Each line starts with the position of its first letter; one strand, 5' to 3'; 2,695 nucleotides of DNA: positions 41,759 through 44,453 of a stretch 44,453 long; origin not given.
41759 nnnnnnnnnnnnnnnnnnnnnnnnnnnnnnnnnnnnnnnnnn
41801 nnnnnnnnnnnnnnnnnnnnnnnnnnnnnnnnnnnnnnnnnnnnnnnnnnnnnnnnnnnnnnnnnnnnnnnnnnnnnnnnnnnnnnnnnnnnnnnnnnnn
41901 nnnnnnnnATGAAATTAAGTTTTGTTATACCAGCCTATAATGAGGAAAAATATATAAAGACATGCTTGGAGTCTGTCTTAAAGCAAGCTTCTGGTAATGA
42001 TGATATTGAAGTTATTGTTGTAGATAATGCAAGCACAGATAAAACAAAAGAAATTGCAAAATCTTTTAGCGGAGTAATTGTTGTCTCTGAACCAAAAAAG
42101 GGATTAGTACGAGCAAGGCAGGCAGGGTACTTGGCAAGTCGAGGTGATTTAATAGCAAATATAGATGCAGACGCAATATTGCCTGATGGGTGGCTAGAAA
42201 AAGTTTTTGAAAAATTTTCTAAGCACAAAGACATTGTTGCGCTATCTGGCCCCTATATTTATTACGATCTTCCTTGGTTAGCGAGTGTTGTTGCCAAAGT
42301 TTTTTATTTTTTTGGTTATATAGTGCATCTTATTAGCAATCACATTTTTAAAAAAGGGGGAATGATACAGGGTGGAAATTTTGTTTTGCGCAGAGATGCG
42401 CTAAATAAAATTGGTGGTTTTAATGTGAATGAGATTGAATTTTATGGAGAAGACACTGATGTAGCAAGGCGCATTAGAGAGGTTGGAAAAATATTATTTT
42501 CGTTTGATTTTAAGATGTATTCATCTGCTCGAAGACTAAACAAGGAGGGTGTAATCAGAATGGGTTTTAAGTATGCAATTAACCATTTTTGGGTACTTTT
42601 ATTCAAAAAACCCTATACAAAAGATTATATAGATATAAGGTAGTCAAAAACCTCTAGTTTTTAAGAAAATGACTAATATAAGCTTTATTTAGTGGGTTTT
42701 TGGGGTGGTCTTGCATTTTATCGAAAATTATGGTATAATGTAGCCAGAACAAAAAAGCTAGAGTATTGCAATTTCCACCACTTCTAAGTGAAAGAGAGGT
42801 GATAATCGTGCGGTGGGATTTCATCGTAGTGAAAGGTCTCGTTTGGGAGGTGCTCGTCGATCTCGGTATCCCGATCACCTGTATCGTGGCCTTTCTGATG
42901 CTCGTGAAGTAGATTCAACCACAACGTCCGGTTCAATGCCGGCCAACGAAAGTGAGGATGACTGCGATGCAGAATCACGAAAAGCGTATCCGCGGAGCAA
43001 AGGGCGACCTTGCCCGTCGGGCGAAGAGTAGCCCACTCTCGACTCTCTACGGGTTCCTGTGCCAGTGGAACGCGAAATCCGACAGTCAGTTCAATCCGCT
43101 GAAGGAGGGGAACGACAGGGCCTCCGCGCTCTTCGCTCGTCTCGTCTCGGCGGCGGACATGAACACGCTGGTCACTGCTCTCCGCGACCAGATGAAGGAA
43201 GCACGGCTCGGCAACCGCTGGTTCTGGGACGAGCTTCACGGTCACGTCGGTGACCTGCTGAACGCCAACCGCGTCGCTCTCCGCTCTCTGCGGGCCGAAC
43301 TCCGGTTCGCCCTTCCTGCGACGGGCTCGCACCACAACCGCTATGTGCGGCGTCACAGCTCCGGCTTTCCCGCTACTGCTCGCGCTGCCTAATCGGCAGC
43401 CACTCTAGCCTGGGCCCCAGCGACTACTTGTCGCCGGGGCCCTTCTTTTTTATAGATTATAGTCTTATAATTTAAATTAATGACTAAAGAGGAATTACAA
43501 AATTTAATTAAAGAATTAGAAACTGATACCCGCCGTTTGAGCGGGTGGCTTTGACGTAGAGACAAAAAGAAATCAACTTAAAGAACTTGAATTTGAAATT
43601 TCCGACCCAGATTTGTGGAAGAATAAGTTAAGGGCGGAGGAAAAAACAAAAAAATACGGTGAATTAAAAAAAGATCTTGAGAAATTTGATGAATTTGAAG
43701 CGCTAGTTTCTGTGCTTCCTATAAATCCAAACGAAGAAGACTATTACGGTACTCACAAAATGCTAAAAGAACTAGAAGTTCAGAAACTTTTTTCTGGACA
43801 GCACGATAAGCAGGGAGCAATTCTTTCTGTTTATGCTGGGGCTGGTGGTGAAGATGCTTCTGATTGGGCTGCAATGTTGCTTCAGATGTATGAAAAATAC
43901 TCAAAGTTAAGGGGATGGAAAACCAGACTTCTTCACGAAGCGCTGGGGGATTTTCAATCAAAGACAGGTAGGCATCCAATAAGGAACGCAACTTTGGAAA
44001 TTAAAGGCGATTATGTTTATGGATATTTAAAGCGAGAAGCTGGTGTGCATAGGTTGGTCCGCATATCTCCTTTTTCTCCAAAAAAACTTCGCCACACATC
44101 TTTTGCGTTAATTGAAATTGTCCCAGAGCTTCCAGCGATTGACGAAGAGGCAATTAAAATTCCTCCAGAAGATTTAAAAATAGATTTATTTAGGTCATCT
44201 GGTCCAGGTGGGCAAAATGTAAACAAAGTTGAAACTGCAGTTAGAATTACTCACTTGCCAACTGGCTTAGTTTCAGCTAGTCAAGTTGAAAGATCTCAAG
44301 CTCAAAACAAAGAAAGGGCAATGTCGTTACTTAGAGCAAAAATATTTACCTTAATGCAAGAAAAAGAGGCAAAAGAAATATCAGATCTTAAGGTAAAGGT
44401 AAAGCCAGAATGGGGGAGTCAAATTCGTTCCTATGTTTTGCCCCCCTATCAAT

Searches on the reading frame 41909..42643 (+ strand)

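Call 107: search_protein_families(library=pfam, proteins=[window:41909-42643:+], max_evalue=0.1)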
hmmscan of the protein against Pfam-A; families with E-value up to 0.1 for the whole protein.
window:41909-42643:+ (244 aa): 7 families
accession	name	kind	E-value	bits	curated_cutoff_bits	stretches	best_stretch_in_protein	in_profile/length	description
PF00535.33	Glycos_transf_2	-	4.7e-38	131.2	23.3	1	4-168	1-167/168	Glycosyl transferase family 2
PF13641.12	Glyco_tranf_2_3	-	6.9e-14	52.8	27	1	3-193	3-198/230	Glycosyltransferase like family 2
PF10111.15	Glyco_tranf_2_2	-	5.6e-09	36.3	27.3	1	4-193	1-203/276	Glycosyltransferase like family 2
PF13632.12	Glyco_trans_2_3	-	7.7e-09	36.1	27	1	82-198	2-115/198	Glycosyl transferase family group 2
PF13506.12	Glyco_transf_21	-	9.7e-07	28.8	21.7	1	71-194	23-142/174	Glycosyl transferase family 21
PF02709.20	Glyco_transf_7C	-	9.5e-06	25.6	23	1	153-196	19-62/78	N-terminal domain of galactosyltransferase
PF13704.12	Glyco_tranf_2_4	-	0.067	14.1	27.5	0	11-65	2-52/98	Glycosyl transferase family 2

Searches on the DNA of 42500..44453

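Call 102: search_rna_families(source=window, start=42500, end=44453, threshold=evalue, max_evalue=1)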
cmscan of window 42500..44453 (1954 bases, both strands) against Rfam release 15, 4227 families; matches with E-value up to 1: 1.
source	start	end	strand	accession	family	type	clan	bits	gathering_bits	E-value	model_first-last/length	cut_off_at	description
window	43449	43487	-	RF02350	psRNA6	Gene; sRNA;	-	13.5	60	0.64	1-333/333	no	Nitrosomonas sRNA psRNA6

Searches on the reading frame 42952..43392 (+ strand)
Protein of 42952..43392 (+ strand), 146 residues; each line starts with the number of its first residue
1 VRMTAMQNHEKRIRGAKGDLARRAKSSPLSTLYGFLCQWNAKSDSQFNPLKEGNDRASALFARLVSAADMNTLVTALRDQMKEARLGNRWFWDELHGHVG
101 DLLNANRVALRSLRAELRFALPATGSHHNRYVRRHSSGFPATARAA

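Call 105: search_protein_families(library=phrogs, proteins=[window:42952-43392:+], max_evalue=0.1)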
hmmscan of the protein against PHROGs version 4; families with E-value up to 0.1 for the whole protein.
window:42952-43392:+ (146 aa): 0 families

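Call 107: search_protein_families(library=pfam, proteins=[window:42952-43392:+], max_evalue=0.1)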
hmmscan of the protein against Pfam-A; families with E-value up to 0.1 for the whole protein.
window:42952-43392:+ (146 aa): 0 families

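Call 110: search_dna_similar(query=window:42958-43389:+, collection=phages, mode=protein, max_evalue=0.01)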
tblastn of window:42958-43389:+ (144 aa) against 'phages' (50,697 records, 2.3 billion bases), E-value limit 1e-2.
No match.

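Call 111: find_related_loci(query=window:42958-43389:+, collection=viral_contigs, flank=4000)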
Query window:42958-43389:+ (144 aa) in viral_contigs; peptide patterns used: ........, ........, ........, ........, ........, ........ (x = any residue, [..] = any of these).
8 stretches matched a pattern, but none encodes a relative of the query by tblastn (E <= 1e-3).
